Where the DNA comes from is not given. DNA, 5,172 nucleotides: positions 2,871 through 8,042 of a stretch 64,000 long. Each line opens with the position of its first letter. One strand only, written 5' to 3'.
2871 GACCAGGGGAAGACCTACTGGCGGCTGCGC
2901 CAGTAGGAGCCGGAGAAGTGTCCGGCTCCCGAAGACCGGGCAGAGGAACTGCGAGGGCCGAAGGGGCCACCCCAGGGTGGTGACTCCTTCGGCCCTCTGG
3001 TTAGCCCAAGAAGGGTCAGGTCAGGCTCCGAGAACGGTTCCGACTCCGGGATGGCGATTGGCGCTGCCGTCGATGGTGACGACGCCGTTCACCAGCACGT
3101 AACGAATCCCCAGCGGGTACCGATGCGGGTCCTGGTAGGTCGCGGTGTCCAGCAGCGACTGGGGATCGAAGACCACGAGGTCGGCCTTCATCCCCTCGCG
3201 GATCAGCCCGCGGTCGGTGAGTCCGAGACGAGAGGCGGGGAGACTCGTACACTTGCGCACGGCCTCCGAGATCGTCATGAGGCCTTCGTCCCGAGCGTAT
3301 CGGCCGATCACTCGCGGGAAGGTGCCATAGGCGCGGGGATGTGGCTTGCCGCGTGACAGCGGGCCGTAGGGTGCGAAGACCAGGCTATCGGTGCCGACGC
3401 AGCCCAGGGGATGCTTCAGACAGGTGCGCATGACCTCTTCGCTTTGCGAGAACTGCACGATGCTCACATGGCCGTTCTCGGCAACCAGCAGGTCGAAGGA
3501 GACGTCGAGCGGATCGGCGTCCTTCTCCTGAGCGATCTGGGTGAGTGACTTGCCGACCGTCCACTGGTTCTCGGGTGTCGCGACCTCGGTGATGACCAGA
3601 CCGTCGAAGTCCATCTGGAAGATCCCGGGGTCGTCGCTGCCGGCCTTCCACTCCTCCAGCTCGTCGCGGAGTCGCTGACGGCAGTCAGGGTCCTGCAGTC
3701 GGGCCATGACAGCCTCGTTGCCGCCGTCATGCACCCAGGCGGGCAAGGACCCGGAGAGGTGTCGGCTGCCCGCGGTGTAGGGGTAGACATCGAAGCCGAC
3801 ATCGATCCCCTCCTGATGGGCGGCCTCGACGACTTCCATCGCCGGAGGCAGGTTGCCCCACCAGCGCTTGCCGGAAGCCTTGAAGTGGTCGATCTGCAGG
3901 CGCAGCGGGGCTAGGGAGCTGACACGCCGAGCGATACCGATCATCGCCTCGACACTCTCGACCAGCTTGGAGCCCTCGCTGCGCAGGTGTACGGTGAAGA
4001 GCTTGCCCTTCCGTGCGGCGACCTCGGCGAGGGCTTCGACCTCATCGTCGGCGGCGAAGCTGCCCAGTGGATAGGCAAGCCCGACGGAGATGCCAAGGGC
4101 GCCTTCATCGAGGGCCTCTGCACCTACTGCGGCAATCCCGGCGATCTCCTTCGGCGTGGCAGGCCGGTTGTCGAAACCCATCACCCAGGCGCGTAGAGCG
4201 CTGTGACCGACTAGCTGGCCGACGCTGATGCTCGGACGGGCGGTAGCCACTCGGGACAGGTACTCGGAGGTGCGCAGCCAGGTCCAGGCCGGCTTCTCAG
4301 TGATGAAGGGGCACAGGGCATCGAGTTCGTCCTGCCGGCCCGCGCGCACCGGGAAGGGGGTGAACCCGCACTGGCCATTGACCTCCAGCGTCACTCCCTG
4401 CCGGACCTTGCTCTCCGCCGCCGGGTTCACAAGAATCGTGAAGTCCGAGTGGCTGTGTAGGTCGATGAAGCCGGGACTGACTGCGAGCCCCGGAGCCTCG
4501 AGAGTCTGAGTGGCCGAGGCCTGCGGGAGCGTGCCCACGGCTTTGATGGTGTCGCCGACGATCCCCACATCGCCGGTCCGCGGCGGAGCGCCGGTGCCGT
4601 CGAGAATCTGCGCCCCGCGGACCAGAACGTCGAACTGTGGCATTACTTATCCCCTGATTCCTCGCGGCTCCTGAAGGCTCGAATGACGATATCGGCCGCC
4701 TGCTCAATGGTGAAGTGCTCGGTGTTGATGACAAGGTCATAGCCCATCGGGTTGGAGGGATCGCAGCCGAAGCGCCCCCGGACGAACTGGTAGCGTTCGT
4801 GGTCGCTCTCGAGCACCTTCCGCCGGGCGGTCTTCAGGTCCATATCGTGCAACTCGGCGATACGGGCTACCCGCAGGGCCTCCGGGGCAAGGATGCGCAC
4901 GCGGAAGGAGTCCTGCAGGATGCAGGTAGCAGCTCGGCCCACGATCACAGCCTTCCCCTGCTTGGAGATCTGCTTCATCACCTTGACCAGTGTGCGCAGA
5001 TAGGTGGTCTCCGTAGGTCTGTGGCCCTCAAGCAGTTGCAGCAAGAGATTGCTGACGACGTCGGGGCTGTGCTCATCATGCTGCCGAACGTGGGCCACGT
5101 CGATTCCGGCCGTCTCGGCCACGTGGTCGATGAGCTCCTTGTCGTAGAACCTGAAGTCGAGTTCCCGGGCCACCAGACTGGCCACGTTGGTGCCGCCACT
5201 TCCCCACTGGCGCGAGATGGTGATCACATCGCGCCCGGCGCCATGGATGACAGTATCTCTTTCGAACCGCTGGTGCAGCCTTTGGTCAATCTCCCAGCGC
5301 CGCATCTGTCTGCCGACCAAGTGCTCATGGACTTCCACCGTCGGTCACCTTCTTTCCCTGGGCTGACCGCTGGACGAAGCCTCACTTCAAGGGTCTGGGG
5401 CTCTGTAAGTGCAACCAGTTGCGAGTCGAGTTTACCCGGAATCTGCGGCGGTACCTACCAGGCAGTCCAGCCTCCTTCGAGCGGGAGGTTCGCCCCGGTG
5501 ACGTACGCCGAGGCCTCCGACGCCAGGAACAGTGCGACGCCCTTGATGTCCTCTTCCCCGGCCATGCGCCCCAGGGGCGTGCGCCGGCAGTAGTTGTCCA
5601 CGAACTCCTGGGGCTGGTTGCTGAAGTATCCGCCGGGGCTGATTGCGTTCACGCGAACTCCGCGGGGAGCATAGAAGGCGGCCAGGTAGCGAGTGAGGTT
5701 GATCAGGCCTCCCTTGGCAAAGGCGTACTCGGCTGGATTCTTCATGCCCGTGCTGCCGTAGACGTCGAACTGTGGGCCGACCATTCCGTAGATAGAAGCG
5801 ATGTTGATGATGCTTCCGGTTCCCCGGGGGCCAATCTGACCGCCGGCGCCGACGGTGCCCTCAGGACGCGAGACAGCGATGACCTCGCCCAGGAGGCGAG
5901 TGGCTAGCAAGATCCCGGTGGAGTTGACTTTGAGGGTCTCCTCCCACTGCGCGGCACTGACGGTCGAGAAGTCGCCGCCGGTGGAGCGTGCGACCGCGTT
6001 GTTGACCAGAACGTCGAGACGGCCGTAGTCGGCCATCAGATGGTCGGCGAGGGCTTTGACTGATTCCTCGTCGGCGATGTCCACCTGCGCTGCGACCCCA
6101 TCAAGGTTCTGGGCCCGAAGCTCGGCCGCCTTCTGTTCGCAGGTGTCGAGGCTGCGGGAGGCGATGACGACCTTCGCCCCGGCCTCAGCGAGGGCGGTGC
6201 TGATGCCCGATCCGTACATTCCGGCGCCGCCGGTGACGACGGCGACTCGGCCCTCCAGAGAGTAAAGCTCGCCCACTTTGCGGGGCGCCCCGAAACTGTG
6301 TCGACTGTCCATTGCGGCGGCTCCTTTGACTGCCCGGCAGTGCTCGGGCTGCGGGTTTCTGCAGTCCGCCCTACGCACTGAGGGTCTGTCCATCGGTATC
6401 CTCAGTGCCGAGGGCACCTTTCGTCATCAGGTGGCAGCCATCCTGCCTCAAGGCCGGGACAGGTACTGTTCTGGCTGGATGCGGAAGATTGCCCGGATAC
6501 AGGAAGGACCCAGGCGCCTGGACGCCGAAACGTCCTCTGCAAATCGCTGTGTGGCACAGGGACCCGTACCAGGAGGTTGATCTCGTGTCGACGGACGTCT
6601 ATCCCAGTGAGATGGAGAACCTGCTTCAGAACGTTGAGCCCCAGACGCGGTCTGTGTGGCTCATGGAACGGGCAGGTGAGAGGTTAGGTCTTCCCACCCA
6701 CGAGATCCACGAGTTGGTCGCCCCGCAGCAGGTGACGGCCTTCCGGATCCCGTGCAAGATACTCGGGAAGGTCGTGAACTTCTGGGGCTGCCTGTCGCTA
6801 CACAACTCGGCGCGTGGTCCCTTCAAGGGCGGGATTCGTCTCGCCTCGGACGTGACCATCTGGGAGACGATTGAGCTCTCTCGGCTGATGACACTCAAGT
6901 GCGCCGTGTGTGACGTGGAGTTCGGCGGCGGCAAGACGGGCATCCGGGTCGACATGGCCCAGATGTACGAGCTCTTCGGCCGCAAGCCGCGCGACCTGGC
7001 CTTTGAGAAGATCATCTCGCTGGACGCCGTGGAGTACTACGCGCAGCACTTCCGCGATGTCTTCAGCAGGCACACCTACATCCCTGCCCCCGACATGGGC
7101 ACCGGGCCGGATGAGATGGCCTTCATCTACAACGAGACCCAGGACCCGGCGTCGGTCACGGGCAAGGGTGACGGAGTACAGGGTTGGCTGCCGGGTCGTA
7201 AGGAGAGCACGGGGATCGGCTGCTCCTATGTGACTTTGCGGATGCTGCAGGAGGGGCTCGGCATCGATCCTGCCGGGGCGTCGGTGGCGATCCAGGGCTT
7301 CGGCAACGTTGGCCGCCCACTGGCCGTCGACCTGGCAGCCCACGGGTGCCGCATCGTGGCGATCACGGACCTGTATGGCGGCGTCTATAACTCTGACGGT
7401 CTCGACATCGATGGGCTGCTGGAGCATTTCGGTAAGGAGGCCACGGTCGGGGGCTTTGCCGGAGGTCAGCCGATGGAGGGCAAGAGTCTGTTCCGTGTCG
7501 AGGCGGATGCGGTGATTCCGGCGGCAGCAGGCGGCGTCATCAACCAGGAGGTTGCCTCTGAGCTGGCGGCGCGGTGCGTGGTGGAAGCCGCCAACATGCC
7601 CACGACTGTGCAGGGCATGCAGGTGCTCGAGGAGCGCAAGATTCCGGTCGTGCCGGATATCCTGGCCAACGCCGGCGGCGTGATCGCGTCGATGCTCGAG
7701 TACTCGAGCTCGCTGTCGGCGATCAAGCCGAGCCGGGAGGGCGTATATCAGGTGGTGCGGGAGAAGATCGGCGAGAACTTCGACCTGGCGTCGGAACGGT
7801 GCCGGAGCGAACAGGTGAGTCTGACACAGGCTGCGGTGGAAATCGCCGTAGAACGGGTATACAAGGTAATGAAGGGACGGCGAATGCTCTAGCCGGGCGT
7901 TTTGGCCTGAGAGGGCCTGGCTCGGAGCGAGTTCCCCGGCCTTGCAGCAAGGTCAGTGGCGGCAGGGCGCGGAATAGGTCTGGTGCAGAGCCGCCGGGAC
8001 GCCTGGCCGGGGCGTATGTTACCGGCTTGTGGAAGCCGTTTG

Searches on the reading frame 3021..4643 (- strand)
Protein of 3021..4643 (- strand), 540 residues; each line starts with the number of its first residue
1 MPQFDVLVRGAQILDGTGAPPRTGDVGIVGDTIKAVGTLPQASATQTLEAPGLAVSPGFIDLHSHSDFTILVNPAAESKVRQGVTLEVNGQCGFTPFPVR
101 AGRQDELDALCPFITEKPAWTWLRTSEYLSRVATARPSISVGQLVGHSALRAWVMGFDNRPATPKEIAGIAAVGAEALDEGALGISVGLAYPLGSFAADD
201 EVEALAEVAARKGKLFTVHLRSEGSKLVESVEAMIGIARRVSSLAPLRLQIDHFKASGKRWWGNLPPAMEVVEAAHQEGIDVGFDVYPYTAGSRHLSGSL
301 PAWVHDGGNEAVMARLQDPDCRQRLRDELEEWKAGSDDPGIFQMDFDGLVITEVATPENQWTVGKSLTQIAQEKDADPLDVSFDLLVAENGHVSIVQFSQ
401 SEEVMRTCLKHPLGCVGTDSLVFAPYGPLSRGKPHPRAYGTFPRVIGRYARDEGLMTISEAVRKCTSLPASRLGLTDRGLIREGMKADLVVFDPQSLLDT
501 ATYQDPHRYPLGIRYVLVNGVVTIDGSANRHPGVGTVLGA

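Call 40: search_protein_families(library=ncbifam, max_evalue=1e-10, proteins=[window:3021-4643:-])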
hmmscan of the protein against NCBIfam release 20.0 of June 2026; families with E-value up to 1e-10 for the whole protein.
window:3021-4643:- (540 aa): 3 families
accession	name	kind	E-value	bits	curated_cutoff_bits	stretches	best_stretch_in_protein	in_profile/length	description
NF006560.0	PRK09061.1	subfamily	5.3e-61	206.5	340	2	2-336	24-341/517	amidohydrolase family protein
NF006689.0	PRK09237.1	equivalog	6e-16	58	371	1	3-94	2-97/383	amidohydrolase/deacetylase family metallohydrolase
TIGR02318.1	phosphono_phnM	equivalog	6.6e-11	41.7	390.55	0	452-495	316-359/376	phosphonate metabolism protein PhnM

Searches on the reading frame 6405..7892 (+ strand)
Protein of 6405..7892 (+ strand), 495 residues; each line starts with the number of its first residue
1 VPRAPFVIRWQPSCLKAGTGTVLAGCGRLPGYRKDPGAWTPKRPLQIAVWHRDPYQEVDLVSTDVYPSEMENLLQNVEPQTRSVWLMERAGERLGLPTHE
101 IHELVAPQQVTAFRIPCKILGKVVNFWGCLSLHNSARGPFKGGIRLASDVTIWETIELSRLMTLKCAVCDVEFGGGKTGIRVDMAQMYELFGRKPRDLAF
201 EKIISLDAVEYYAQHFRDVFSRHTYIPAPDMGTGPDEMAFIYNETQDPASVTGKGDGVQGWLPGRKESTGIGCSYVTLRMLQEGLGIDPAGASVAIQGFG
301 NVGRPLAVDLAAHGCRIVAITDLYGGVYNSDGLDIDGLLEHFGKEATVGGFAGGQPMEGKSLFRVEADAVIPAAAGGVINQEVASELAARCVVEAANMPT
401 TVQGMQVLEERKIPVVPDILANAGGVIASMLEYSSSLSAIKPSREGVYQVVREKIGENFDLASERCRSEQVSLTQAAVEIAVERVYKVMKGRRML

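Call 40: search_protein_families(library=ncbifam, max_evalue=1e-10, proteins=[window:6405-7892:+])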
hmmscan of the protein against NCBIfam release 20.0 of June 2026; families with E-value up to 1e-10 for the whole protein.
window:6405-7892:+ (495 aa): 6 families
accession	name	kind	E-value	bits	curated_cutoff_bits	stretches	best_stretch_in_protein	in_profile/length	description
NF041398.1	GluDhGdhB_Halo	equivalog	6.9e-74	249.2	620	1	87-492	11-406/410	glutamate dehydrogenase GdhB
NF040817.1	GdhA_Arch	equivalog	9.7e-68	229.2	750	1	84-493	11-415/419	glutamate dehydrogenase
NF006929.0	PRK09414.1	equivalog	1.1e-36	126.8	536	1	100-476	50-426/445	NADP-specific glutamate dehydrogenase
NF010633.0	PRK14030.1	subfamily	3.3e-30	105.6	743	1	100-450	46-398/445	glutamate dehydrogenase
NF010634.0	PRK14031.1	equivalog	3.3e-28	98.3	822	1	101-453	47-400/444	NADP-specific glutamate dehydrogenase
NF035922.1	Trp_DH_ScyB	equivalog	4.6e-16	58.8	600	1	122-488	20-342/346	tryptophan dehydrogenase ScyB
